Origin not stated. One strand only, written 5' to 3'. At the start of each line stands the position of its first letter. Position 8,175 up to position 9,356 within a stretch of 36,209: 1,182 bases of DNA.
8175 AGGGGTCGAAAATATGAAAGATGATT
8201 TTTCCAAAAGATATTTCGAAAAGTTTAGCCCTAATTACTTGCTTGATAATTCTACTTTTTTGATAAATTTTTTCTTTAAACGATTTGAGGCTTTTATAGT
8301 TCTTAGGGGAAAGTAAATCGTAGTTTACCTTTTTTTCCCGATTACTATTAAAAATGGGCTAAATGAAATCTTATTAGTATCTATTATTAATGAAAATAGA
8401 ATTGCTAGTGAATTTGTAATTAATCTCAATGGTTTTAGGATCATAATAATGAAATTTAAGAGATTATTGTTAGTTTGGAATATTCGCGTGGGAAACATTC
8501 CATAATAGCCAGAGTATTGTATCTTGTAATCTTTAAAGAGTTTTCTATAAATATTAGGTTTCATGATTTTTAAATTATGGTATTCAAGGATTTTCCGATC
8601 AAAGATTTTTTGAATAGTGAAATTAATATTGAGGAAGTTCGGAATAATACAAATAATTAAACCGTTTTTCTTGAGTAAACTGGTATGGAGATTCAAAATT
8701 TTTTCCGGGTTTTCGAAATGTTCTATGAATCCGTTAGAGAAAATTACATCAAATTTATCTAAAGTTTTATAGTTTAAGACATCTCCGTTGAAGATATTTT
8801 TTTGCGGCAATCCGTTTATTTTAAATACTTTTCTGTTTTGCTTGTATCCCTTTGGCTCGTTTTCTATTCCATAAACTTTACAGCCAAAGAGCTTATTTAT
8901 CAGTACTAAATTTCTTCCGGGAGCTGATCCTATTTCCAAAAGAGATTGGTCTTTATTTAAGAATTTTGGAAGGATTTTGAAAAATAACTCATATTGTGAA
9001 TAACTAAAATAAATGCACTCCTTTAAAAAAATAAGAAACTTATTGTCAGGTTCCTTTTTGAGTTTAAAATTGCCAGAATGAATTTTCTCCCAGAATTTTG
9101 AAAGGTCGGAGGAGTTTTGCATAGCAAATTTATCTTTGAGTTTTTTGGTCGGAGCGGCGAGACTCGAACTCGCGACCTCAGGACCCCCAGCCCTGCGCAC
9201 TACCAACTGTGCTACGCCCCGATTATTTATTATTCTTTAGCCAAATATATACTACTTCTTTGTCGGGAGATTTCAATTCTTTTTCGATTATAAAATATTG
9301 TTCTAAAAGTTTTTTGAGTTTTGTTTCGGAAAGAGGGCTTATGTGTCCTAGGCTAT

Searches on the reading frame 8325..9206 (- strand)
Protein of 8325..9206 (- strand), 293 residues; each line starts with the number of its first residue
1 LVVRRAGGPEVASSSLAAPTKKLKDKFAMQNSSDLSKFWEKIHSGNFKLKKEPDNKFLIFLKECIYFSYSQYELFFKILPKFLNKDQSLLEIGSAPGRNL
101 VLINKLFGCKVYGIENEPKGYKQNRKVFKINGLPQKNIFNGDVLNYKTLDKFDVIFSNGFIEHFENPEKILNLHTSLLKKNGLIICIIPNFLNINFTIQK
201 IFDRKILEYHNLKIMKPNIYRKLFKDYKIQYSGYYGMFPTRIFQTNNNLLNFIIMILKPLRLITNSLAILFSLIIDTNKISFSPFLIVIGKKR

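Call 38: search_protein_families(library=pfam, proteins=[window:8325-9206:-], max_evalue=0.001)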
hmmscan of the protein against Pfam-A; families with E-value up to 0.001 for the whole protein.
window:8325-9206:- (293 aa): 6 families
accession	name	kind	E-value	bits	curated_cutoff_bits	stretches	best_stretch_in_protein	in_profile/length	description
PF13847.12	Methyltransf_31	-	3.2e-11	43.6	27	1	84-190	2-113/145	Methyltransferase domain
PF13489.12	Methyltransf_23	-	1e-10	42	27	1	78-190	12-120/164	Methyltransferase domain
PF08241.18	Methyltransf_11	-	4.4e-10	40.5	21.2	1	90-186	1-95/95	Methyltransferase domain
PF13649.12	Methyltransf_25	-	1.1e-08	36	27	1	90-182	2-97/97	Methyltransferase domain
PF08242.18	Methyltransf_12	-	1.1e-07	32.9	30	1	90-184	1-98/98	Methyltransferase domain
PF02353.26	CMAS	-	0.00052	19.9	27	1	83-185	60-163/273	Mycolic acid cyclopropane synthetase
